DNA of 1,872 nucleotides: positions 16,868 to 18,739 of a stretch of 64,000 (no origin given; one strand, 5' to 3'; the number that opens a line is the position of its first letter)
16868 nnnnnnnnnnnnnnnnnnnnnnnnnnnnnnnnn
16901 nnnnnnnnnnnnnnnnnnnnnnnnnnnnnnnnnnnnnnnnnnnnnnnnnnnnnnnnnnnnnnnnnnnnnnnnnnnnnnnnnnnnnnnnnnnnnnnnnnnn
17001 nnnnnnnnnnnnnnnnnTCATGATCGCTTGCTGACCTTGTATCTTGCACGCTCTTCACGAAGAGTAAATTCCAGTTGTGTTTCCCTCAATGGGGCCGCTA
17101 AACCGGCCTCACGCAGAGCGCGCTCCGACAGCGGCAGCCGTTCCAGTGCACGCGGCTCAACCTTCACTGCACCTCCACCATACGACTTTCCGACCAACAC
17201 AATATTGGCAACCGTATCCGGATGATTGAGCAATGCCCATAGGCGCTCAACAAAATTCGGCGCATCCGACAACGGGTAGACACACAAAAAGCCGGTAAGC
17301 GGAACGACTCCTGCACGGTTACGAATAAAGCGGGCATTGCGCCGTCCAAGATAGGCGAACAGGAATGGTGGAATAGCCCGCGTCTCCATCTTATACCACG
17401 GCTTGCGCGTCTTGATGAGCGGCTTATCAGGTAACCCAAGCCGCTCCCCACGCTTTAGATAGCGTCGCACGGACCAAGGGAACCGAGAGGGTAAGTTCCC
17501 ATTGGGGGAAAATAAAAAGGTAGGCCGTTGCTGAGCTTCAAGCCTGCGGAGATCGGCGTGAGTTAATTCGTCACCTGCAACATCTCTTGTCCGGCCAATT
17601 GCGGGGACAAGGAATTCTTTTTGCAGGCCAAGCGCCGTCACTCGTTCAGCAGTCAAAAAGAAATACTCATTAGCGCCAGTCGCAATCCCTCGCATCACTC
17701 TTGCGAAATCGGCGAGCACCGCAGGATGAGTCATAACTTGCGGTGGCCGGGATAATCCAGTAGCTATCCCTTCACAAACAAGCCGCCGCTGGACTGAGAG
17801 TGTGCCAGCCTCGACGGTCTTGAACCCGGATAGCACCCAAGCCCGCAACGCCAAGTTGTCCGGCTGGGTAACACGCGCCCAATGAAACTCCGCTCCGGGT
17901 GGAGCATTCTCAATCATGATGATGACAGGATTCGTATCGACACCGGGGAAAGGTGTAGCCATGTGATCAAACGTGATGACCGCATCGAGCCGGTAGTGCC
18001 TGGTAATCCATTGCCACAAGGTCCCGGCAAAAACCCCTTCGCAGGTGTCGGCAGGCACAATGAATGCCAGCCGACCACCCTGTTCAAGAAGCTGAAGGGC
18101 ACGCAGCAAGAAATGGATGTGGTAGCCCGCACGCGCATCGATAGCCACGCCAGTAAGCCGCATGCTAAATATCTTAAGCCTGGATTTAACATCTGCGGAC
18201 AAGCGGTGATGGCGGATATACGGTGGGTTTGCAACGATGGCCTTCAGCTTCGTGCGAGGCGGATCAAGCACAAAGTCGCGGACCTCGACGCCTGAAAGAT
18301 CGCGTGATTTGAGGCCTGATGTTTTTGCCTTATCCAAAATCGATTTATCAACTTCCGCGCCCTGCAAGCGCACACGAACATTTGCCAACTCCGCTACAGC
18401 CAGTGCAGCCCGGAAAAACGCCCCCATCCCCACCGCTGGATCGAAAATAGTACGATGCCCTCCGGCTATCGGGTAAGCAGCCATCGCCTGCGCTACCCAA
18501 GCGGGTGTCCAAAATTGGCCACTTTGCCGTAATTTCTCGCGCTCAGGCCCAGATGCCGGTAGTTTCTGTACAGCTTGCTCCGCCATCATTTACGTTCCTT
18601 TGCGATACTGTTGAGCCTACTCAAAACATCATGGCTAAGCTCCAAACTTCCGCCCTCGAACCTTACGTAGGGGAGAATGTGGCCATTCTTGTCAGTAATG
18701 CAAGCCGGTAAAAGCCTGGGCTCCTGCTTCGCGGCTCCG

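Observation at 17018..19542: Restriction-modification gene pair inserted, translationally coupled, inside the sucC–sucD operon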

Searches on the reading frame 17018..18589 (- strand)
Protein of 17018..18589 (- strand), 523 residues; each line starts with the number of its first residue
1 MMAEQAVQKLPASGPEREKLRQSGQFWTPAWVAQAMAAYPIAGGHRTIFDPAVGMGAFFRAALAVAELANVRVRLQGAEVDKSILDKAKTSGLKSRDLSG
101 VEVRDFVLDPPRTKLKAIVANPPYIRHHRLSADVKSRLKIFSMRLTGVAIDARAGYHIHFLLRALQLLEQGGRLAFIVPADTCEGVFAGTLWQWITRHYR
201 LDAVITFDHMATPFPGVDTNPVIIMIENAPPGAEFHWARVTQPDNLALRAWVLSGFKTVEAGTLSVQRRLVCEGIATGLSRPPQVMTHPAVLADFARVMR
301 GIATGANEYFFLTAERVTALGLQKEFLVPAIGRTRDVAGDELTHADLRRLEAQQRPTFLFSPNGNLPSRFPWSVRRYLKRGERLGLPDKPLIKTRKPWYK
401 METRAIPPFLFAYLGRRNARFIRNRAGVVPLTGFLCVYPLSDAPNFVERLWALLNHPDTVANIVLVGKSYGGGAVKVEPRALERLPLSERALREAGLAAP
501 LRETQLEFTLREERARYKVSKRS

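Call 4: search_protein_families(library=pfam, proteins=[window:17018-18589:-], max_evalue=0.01)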
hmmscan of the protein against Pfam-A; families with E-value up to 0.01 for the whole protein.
window:17018-18589:- (523 aa): 4 families
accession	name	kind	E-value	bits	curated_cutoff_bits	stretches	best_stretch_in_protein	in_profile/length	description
PF02384.22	N6_Mtase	-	1.1e-09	38.5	20.4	1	20-182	22-187/311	N-6 DNA Methylase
PF07669.17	Eco57I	-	1.8e-08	35.1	25.3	1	115-208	75-166/171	Eco57I restriction-modification methylase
PF22837.1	M_Eco57I_C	-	3e-07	30.6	27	1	284-485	21-220/283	Type II methyltransferase M.Eco57I, C-terminal domain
PF20473.4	MmeI_Mtase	-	3e-06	27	27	0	117-198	138-218/259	MmeI, DNA-methyltransferase domain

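Call 5: search_protein_families(library=ncbifam, proteins=[window:17018-18589:-], max_evalue=0.01)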
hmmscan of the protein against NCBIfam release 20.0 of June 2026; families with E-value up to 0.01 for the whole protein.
window:17018-18589:- (523 aa): 2 families
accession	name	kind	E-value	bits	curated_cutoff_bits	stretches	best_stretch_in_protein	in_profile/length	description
NF047738.1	antiphage_MADS2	equivalog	0.00014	20.3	720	0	22-65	309-352/654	methylation-associated defense system DNA methyltransferase MAD2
TIGR02987.1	met_A_Alw26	exception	0.0044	15.8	353.5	0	22-96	2-87/523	Alw26I/Eco31I/Esp3I family type II restriction adenine-specific DNA-methyltransferase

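Call 7: search_solved_structures(query=window:17018-18589:-, max_evalue=0.01)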
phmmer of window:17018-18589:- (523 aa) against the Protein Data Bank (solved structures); distinct sequences matched with E-value up to 0.01: 6.
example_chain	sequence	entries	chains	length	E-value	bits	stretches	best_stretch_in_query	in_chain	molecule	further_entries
2ibs_A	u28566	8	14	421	0.00021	23.3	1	15-230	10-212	Modification methylase TaqI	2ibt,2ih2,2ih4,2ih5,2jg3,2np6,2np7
1aqi_A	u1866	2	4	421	0.00029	22.8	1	15-230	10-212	ADENINE-N6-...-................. TAQI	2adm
1aqj_A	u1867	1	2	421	0.00029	22.8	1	15-230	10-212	ADENINE-N6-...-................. TAQI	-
8cxz_A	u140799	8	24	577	0.0014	20.6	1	77-221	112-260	Site-specific DNA-methyltransferase (adenine-specific)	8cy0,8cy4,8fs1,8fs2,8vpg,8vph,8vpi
7lni_A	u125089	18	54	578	0.0014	20.6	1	77-221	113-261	Site-specific DNA-methyltransferase (adenine-specific)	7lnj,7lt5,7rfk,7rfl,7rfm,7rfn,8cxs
1g38_A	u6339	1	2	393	0.005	18.7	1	35-231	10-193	MODIFICATION METHYLASE TAQI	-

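Call 9: find_homologous_proteins(query=window:17018-18589:-)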
Query window:17018-18589:- (523 aa): 2719 proteins with E <= 0.001 among 8000 candidates; the best 120 are listed.
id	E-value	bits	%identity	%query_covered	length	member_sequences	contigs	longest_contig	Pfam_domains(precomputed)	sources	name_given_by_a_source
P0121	0.0e+0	1066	89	100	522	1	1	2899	PF02384.23,PF07669.18,PF22837.2,PF20473.5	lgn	-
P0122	0.0e+0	1058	100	90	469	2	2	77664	PF07669.18,PF22837.2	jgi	-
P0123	8.1e-295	996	83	100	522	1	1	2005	PF02384.23,PF07669.18,PF22837.2,PF20473.5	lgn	-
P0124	5.9e-287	970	81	100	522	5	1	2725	PF02384.23,PF07669.18,PF22837.2,PF20473.5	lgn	-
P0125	3.3e-253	859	73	99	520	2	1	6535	PF02384.23,PF07669.18,PF22837.2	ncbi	-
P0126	1.7e-248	844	72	100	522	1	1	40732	PF02384.23,PF07669.18,PF22837.2,PF20473.5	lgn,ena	-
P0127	2.1e-236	804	74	93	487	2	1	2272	PF02384.23,PF07669.18,PF22837.2,PF20473.5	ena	-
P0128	1.2e-230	785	72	93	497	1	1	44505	PF02384.23,PF07669.18,PF22837.2,PF20473.5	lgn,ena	-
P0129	8.2e-223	759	68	99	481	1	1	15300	PF02384.23,PF22837.2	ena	-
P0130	6.2e-201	687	62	94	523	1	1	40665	PF02384.23,PF07669.18,PF22837.2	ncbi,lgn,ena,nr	ncbi:MAG TPA: N-6 DNA methylase [Pyrinomonadaceae bacterium]|nr:N-6 DNA methylase [Pyrinomonadaceae 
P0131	4.2e-198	677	59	97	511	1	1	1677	PF02384.23,PF07669.18,PF22837.2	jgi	jgi:adenine-specific DNA-methyltransferase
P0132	1.6e-197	675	61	95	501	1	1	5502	PF02384.23,PF07669.18,PF22837.2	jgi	jgi:hypothetical protein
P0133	7.0e-197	673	61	94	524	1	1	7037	PF02384.23,PF07669.18,PF22837.2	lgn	-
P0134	3.5e-196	671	63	94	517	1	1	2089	PF05175.21,PF02384.23,PF07669.18,PF22837.2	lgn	-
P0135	5.7e-196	670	62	94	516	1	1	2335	PF02384.23,PF07669.18,PF22837.2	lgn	-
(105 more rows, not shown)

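Call 28: find_encoding_contigs(protein=P0129, flank=6000, max_places=2)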
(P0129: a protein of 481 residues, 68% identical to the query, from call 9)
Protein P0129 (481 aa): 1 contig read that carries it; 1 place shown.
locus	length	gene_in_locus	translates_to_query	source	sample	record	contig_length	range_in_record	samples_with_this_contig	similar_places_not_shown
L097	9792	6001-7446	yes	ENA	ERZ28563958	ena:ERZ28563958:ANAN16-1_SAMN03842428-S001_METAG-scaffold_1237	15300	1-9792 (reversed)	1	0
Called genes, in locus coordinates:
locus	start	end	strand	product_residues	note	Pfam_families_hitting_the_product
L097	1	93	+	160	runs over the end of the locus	PF02321:OEP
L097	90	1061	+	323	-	PF25917:BSH_RND (faint), PF25973:BSH_CzcB, PF25990:Beta-barrel_YknX, PF26002:Beta-barrel_AprE (weak)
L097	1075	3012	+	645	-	PF00005:ABC_tran, PF02463:SMC_N (faint), PF13304:AAA_21 (faint), PF12704:MacB_PCD, PF02687:FtsX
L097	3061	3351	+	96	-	PF01909:NTP_transf_2, PF18765:Polbeta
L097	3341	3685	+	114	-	PF01934:HepT-like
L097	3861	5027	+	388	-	PF08442:ATP-grasp_2, PF13549:ATP-grasp_5, PF24948:Citrate_synth_N, PF00549:Ligase_CoA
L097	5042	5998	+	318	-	PF09545:RE_AccI (faint)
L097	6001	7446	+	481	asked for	PF02384:N6_Mtase, PF22837:M_Eco57I_C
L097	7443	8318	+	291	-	PF02629:CoA_binding, PF13607:Succ_CoA_lig, PF00549:Ligase_CoA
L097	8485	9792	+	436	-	?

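Call 29: find_encoding_contigs(protein=P0125, flank=6000, max_places=2)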
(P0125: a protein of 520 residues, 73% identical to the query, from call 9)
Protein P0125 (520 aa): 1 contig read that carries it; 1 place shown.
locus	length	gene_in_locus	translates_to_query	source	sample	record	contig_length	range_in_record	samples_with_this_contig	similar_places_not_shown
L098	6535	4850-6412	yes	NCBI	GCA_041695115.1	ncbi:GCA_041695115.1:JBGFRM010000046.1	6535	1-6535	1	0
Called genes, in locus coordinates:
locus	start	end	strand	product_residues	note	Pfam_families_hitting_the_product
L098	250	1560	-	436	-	PF00072:Response_reg, PF00158:Sigma54_activat, PF14532:Sigma54_activ_2, PF25601:AAA_lid_14, PF02954:HTH_8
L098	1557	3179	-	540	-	PF25323:6TM_PilS, PF13188:PAS_8 (faint), PF00512:HisKA, PF02518:HATPase_c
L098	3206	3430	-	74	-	-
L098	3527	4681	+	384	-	PF08442:ATP-grasp_2, PF13549:ATP-grasp_5 (weak), PF24948:Citrate_synth_N, PF00549:Ligase_CoA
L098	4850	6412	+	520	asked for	PF02384:N6_Mtase, PF07669:Eco57I, PF22837:M_Eco57I_C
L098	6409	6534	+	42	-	?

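Call 68: search_protein_families(library=padloc, proteins=[window:17018-18589:-], max_evalue=0.00001)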
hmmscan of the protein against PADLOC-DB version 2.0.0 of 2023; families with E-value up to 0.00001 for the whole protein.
window:17018-18589:- (523 aa): 19 families
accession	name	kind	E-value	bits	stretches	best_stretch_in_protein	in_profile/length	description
PDLC03267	MTase_II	-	9.5e-54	181.2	1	17-498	9-486/539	Type II methyltransferase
PDLC03331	MTase_II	-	3.7e-45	152.6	2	293-484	295-485/541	Type II methyltransferase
PDLC03301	MTase_II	-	2.4e-34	116.9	1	22-504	73-550/604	Type II methyltransferase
PDLC03222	MTase_II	-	2.4e-33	113.6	1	17-489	126-581/602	Type II methyltransferase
PDLC03328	MTase_II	-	9.3e-29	98.4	1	21-489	29-504/587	Type II methyltransferase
PDLC03366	MTase_II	-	7.8e-20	69.1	1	22-226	21-221/568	Type II methyltransferase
PDLC03248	MTase_II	-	5.3e-17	59.7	1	21-223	7-191/521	Type II methyltransferase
PDLC03313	MTase_II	-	7e-14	49.2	1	86-247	119-269/563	Type II methyltransferase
PDLC03227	MTase_II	-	1.2e-12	45.5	1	17-215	21-224/494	Type II methyltransferase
PDLC04134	mad2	-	1.2e-09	35.6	1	21-220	268-439/492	mads_2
PDLC03021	MTase_I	-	1.5e-09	35.2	0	114-223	272-372/491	Type I methyltransferase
PDLC03335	MTase_II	-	2e-09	34.7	1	112-228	193-304/607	Type II methyltransferase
PDLC03293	MTase_II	-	1.2e-07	28.9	1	11-235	4-215/427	Type II methyltransferase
PDLC03258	MTase_II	-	1.7e-07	28.7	1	18-234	17-208/366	Type II methyltransferase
PDLC03604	REase_MTase_IIG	-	4.5e-07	26.3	1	114-241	534-659/1011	Type IIG restriction enzyme-methyltransferase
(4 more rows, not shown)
